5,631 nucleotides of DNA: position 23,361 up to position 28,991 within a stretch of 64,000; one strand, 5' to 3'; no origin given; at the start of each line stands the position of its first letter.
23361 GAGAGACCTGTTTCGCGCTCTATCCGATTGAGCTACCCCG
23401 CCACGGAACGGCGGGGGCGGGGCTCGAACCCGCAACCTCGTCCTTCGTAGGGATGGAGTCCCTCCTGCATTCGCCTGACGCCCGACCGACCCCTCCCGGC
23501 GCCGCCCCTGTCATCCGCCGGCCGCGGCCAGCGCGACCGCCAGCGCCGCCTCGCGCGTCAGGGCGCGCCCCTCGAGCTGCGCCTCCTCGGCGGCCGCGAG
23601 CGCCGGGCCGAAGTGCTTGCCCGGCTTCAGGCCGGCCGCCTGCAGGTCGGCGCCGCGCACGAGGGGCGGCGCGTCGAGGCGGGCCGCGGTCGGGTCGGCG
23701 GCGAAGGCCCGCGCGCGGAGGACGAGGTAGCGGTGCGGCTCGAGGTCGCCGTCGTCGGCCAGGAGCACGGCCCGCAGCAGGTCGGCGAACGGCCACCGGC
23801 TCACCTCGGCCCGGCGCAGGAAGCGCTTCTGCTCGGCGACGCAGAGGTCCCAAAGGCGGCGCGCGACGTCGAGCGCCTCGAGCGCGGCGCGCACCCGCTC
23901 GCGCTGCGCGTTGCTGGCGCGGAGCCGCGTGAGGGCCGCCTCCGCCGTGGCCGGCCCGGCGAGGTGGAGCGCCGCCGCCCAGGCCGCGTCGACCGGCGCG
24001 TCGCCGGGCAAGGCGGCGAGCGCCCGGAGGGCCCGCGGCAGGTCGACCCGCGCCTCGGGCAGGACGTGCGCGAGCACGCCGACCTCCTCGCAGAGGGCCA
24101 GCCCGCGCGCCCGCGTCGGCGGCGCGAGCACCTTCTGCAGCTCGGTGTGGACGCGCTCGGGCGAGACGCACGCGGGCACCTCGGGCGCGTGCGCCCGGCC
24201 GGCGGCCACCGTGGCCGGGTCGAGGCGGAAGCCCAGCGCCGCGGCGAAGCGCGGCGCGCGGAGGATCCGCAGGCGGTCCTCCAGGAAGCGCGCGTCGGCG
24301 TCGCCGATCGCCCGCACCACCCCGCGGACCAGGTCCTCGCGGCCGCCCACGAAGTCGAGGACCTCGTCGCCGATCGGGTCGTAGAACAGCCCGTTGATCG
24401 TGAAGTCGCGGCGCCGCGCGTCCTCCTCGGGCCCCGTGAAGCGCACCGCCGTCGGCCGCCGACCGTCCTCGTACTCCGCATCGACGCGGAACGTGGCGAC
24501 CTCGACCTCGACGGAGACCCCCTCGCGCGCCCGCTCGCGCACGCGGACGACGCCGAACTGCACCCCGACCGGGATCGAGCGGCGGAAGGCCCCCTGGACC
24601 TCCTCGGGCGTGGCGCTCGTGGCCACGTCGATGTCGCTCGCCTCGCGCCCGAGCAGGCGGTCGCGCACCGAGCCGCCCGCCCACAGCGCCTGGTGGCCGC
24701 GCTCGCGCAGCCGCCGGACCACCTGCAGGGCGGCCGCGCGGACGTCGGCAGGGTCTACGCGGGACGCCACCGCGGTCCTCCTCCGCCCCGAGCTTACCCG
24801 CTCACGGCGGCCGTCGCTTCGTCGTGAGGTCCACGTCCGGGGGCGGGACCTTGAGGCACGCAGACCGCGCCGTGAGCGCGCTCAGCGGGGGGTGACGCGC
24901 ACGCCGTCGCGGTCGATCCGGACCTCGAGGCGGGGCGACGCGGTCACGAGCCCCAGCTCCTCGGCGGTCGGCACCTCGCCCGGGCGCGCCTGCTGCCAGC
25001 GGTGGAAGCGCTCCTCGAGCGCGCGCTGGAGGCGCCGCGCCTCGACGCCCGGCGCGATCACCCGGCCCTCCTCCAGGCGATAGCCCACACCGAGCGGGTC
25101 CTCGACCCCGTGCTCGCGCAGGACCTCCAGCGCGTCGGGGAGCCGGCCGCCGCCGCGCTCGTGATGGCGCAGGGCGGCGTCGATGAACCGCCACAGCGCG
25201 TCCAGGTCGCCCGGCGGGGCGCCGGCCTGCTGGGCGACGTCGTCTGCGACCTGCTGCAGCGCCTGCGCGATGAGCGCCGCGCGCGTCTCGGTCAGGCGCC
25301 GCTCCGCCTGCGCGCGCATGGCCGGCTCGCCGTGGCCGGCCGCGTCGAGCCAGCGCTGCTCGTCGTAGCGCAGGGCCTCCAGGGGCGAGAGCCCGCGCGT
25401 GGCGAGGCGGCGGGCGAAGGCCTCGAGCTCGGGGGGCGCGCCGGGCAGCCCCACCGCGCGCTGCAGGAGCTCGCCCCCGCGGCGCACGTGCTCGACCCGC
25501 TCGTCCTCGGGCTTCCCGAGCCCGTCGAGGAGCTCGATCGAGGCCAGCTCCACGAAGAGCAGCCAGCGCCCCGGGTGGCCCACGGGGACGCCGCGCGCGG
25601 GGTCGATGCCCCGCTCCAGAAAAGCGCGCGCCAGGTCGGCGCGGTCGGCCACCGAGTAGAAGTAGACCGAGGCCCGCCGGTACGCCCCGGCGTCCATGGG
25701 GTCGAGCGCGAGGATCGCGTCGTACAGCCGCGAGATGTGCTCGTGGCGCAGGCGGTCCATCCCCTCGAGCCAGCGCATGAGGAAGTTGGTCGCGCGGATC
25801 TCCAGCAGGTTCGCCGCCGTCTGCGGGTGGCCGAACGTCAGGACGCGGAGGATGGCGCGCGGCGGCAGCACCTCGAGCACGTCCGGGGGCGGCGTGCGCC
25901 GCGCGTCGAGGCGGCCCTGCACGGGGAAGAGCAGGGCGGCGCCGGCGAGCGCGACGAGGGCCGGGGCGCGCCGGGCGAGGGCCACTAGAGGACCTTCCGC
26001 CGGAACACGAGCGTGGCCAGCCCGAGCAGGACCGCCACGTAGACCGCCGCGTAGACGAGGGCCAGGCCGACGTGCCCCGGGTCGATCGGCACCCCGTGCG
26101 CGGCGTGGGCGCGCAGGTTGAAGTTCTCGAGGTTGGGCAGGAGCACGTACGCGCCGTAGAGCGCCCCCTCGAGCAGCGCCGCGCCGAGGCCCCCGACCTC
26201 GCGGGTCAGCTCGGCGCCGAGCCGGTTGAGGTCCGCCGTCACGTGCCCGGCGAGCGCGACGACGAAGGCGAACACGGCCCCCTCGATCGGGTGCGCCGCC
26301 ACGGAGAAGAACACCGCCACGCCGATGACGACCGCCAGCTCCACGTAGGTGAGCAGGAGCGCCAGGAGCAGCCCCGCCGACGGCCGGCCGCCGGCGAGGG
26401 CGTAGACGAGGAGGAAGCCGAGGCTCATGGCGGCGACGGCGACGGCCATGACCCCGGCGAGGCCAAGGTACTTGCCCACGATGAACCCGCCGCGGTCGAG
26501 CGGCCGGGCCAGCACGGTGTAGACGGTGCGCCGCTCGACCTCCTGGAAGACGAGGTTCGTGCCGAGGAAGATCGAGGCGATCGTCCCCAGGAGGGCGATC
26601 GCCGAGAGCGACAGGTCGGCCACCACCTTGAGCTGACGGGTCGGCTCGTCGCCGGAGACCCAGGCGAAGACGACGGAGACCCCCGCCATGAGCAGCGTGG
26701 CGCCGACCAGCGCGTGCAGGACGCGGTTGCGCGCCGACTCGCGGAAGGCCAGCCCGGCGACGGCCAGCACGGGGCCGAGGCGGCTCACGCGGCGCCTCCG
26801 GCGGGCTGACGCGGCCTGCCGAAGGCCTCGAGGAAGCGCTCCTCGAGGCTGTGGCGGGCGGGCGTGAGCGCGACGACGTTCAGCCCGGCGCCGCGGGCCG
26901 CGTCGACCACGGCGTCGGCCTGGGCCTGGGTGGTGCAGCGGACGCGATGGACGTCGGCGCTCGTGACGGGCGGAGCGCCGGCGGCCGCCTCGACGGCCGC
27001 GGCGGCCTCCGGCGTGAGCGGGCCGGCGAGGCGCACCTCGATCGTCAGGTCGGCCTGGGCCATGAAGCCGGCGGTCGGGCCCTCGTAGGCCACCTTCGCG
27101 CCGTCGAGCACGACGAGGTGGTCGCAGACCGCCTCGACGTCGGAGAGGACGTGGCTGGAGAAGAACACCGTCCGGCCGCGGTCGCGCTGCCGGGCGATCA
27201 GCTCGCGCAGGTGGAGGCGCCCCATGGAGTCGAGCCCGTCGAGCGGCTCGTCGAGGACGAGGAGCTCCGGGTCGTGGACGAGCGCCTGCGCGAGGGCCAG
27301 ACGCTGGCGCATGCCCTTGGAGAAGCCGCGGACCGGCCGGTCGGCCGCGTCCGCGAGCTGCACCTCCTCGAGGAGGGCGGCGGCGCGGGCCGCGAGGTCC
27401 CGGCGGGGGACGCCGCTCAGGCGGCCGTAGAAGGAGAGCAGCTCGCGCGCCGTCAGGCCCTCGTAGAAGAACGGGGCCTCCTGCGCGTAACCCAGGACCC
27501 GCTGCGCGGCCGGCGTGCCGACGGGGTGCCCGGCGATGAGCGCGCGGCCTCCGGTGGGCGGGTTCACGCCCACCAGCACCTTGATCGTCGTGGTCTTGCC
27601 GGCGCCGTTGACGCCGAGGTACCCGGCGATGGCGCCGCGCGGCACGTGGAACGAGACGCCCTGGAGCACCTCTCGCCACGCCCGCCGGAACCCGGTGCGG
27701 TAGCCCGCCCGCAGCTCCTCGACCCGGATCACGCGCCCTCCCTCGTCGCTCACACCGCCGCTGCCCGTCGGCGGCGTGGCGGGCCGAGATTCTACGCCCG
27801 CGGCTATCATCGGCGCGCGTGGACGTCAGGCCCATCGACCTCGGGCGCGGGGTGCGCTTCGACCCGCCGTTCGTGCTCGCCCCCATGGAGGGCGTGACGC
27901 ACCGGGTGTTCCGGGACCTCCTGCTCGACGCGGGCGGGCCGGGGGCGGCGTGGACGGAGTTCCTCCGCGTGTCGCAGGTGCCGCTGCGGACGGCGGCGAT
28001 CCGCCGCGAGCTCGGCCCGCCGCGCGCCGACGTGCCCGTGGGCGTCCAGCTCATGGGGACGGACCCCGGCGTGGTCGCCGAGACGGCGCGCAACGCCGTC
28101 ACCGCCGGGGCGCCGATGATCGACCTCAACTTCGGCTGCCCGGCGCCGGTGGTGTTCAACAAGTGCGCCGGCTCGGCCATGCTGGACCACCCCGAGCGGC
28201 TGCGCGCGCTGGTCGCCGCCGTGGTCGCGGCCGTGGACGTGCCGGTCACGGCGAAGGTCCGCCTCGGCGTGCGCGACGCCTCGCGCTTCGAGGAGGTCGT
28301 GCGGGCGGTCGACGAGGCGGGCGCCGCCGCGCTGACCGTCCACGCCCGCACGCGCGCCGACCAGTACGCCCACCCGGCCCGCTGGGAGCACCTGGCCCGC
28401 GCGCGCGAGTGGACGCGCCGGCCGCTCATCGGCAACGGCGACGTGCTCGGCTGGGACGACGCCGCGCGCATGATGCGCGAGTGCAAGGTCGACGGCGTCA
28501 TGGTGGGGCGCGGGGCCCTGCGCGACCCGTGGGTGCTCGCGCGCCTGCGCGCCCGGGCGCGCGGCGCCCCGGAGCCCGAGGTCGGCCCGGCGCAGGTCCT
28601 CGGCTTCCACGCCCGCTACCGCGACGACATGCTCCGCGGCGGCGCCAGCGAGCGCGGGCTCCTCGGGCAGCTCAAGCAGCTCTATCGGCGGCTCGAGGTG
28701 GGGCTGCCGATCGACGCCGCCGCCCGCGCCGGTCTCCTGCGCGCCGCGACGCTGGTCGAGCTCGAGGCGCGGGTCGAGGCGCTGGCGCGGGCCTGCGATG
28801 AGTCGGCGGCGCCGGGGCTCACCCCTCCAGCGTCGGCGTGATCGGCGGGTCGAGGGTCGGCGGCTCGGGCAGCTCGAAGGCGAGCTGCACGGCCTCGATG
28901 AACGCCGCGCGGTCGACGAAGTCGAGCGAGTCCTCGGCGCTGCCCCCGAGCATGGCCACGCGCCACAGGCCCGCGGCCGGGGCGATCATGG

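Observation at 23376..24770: Permuted tRNA encodes no CCA and sits immediately downstream of the CCA-adding enzyme gene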

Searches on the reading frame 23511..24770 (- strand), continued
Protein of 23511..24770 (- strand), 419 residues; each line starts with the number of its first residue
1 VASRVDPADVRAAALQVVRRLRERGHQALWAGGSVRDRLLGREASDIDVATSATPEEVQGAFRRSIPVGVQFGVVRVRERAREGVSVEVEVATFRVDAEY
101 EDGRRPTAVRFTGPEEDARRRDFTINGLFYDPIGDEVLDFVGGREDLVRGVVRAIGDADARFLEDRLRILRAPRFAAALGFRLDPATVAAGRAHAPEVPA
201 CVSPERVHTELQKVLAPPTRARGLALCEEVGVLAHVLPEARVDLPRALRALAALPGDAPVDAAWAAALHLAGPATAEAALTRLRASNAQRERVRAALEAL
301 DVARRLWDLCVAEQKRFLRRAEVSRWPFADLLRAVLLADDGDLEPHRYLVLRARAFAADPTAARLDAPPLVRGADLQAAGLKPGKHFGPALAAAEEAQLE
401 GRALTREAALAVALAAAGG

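Call 27: find_encoding_contigs(protein=P0011, flank=8000, max_places=1)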
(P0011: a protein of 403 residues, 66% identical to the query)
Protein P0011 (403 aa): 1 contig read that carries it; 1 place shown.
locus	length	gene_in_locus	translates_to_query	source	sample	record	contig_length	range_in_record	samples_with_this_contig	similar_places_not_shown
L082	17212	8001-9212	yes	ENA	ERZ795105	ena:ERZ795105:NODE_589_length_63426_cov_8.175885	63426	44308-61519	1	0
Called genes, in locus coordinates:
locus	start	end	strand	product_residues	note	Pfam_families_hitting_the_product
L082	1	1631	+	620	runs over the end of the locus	PF01368:DHH, PF02272:DHHA1, PF17768:RecJ_OB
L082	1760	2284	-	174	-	-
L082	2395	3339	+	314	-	PF00005:ABC_tran, PF13304:AAA_21 (faint)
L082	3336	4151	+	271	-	PF01061:ABC2_membrane (faint), PF12679:ABC2_membrane_2, PF12730:ABC2_membrane_4 (weak)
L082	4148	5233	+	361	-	-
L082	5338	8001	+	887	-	-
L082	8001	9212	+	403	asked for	PF01743:PolyA_pol, PF12627:PolyA_pol_RNAbd, PF13735:tRNA_NucTran2_2 (faint)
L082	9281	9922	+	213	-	PF00574:CLP_protease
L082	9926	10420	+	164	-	-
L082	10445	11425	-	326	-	-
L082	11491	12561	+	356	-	PF22612:GH113, PF13547:GTA_TIM (weak)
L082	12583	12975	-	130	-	-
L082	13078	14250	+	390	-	PF00069:Pkinase, PF07714:PK_Tyr_Ser-Thr, PF01636:APH (faint), PF03109:ABC1 (weak)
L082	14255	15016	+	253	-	PF14446:Prok-RING_1 (faint)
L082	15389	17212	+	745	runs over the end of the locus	PF00069:Pkinase, PF07714:PK_Tyr_Ser-Thr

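Call 28: find_encoding_contigs(protein=P0018, flank=8000, max_places=1)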
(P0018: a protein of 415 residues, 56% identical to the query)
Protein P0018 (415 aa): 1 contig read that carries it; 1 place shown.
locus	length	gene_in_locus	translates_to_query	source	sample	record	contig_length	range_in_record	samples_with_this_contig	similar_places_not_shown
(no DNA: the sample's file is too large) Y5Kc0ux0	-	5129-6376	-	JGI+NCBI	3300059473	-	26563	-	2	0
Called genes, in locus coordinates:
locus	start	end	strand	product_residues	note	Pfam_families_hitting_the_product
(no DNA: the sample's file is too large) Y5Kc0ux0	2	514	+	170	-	?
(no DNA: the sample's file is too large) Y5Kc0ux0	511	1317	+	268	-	PF12679:ABC2_membrane_2, PF10920:DUF2705 (weak), PF12730:ABC2_membrane_4 (weak)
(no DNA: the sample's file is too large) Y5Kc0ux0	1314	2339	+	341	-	-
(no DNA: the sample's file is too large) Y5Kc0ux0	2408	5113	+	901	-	PF00069:Pkinase, PF07714:PK_Tyr_Ser-Thr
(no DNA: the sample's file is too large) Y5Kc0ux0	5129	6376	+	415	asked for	PF01743:PolyA_pol, PF12627:PolyA_pol_RNAbd, PF13735:tRNA_NucTran2_2 (weak)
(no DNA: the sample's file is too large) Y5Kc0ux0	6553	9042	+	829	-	PF03030:H_PPase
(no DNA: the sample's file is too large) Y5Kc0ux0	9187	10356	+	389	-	PF01078:Mg_chelatase (faint), PF05496:RuvB_N, PF00004:AAA, PF07728:AAA_5, PF17864:AAA_lid_4, PF05491:WHD_RuvB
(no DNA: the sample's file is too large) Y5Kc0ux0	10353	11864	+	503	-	PF08486:SpoIID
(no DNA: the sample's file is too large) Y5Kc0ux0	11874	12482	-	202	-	-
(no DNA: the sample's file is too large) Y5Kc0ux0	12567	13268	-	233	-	PF02954:HTH_8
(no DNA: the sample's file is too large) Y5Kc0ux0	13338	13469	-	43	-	-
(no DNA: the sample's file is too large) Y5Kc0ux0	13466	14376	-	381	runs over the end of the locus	PF00512:HisKA, PF02518:HATPase_c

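Call 31: find_encoding_contigs(protein=P0005, flank=3000, max_places=3)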
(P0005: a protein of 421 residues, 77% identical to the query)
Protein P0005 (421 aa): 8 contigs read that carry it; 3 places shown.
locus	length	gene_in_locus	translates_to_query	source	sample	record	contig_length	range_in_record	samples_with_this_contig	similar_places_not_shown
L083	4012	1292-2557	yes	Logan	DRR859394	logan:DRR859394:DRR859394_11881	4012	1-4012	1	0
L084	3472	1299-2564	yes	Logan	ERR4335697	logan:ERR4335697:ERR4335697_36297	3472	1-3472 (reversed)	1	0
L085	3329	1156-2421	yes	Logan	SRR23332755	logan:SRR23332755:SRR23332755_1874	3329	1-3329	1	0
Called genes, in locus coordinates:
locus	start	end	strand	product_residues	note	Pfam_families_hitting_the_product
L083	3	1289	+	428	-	?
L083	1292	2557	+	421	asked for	PF01743:PolyA_pol, PF12627:PolyA_pol_RNAbd, PF13735:tRNA_NucTran2_2 (faint)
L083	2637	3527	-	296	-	PF00274:Glycolytic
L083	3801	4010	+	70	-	?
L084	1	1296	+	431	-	?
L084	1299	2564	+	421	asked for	PF01743:PolyA_pol, PF12627:PolyA_pol_RNAbd, PF13735:tRNA_NucTran2_2 (faint)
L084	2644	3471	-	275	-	?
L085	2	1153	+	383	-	?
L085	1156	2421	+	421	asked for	PF01743:PolyA_pol, PF12627:PolyA_pol_RNAbd, PF13735:tRNA_NucTran2_2 (faint)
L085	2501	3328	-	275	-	?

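Call 32: find_encoding_contigs(protein=P0003, flank=3000, max_places=1)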
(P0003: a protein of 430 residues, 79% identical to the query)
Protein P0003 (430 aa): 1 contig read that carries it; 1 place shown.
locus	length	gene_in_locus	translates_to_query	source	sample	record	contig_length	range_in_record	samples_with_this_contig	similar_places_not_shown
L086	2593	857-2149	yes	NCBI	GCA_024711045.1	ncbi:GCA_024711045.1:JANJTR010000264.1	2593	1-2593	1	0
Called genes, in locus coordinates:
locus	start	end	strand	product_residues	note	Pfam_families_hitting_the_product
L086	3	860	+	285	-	?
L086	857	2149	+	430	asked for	PF01743:PolyA_pol, PF12627:PolyA_pol_RNAbd, PF13735:tRNA_NucTran2_2 (faint)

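Call 50: search_protein_families(library=pfam, proteins=[L001:7087-7965:-, L001:8113-9393:-, L001:4216-5322:+], max_evalue=0.00001)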
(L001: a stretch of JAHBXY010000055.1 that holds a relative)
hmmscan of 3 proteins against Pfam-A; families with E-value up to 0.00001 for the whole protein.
L001:7087-7965:- (292 aa): 2 families
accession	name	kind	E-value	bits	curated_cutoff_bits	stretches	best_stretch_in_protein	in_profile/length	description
PF19279.4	YegS_C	-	1.8e-27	96.5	27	1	136-289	6-157/158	YegS C-terminal NAD kinase beta sandwich-like domain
PF00781.29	DAGK_cat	-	7.5e-24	84.1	23.6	1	2-117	1-123/125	Diacylglycerol kinase catalytic domain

L001:8113-9393:- (426 aa): 2 families
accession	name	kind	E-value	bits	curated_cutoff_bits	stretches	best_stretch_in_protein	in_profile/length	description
PF02464.23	CinA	-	1e-55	188.1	23.5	1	255-408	2-154/155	Competence-damaged protein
PF00994.29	MoCF_biosynth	-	1.6e-35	122.3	26.6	1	8-173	1-143/144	Probable molybdopterin binding domain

L001:4216-5322:+ (368 aa): 0 families

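Call 59: find_encoding_contigs(protein=P0001, flank=10000, max_places=1)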
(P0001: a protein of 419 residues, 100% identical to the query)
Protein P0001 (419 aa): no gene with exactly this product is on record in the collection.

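Call 64: search_solved_structures(query=window:23511-24770:-, max_evalue=1e-10)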
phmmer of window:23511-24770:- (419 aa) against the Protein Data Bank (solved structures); distinct sequences matched with E-value up to 1e-10: 17.
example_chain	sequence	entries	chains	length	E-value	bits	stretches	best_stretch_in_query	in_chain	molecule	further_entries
1miv_A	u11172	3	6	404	4.9e-50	174.1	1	14-302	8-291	tRNA CCA-adding enzyme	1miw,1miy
6ibp_A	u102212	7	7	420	1.5e-43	152.7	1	6-239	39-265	CCA-adding enzyme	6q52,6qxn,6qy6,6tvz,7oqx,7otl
7otr_A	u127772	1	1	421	1.5e-43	152.7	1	6-239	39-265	CCA-adding protein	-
3aqm_A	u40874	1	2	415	1.5e-34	123.1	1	7-190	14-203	Poly(A) polymerase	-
3aqk_A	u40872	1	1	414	2.6e-34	122.3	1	7-188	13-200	Poly(A) polymerase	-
3aql_A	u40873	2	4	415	2.6e-34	122.3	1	7-188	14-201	Poly(A) polymerase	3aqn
8cbm_E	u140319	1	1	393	1.1e-21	80.7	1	23-218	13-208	CCA tRNA nucleotidyltransferase 1, mitochondrial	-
4x4w_A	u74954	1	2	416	1.2e-21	80.6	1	23-218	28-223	CCA tRNA nucleotidyltransferase 1, mitochondrial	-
1ou5_A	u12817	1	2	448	1.6e-21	80.2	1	23-218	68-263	tRNA CCA-adding enzyme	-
9kma_A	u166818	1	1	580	7.7e-17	64.8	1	27-214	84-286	Polynucleotide adenylyltransferase family protein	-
9ns2_A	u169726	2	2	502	7.4e-16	61.5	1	22-237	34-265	tRNA nucleotidyltransferase cca1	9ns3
3h37_A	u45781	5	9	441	9.8e-15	57.8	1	29-240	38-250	TRNA nucleotidyl transferase-related protein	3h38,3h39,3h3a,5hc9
4wby_A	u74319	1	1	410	1.2e-14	57.6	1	7-187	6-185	Poly A polymerase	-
9ns4_A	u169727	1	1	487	1.3e-14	57.4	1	89-251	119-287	tRNA nucleotidyltransferase cca2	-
1vfg_A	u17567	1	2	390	1e-13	54.5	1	21-187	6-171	poly A polymerase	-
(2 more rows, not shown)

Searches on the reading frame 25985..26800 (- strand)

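Call 10: search_protein_families(library=pfam, proteins=[window:25985-26800:-], max_evalue=0.001)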
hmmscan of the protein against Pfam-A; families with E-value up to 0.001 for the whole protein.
window:25985-26800:- (271 aa): 2 families
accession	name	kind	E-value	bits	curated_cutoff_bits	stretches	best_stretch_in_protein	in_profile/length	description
PF12679.13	ABC2_membrane_2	-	4.3e-10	39.7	27.2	1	13-169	2-178/283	ABC-2 family transporter protein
PF12730.13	ABC2_membrane_4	-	1e-07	32.5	27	1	24-181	11-171/179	ABC-2 family transporter protein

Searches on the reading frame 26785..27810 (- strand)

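Call 10: search_protein_families(library=pfam, proteins=[window:26785-27810:-], max_evalue=0.001)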
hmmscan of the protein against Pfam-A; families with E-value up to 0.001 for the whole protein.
window:26785-27810:- (341 aa): 2 families
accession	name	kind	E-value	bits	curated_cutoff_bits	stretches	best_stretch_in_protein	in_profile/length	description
PF00005.33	ABC_tran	-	2.9e-27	96.4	25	1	49-190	1-136/137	ABC transporter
PF13304.12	AAA_21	-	2.4e-07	31.5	27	1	154-220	229-298/304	AAA domain, putative AbiEii toxin, Type IV TA system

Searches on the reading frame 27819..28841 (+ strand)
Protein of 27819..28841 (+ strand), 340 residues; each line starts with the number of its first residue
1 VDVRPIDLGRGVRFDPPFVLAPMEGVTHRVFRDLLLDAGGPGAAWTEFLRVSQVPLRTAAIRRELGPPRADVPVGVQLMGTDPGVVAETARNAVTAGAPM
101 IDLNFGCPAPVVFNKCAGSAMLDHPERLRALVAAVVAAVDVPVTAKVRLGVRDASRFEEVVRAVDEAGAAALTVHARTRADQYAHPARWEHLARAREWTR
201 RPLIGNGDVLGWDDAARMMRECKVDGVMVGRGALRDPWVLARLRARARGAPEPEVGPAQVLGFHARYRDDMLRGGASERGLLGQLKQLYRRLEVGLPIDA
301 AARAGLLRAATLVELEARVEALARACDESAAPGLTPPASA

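Call 10: search_protein_families(library=pfam, proteins=[window:27819-28841:+], max_evalue=0.001)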
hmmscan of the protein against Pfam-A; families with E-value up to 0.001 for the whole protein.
window:27819-28841:+ (340 aa): 1 family
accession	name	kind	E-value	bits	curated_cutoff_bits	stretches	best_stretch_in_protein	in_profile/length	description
PF01207.24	Dus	-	7.9e-61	206.3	20.4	1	20-255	2-239/311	Dihydrouridine synthase (Dus)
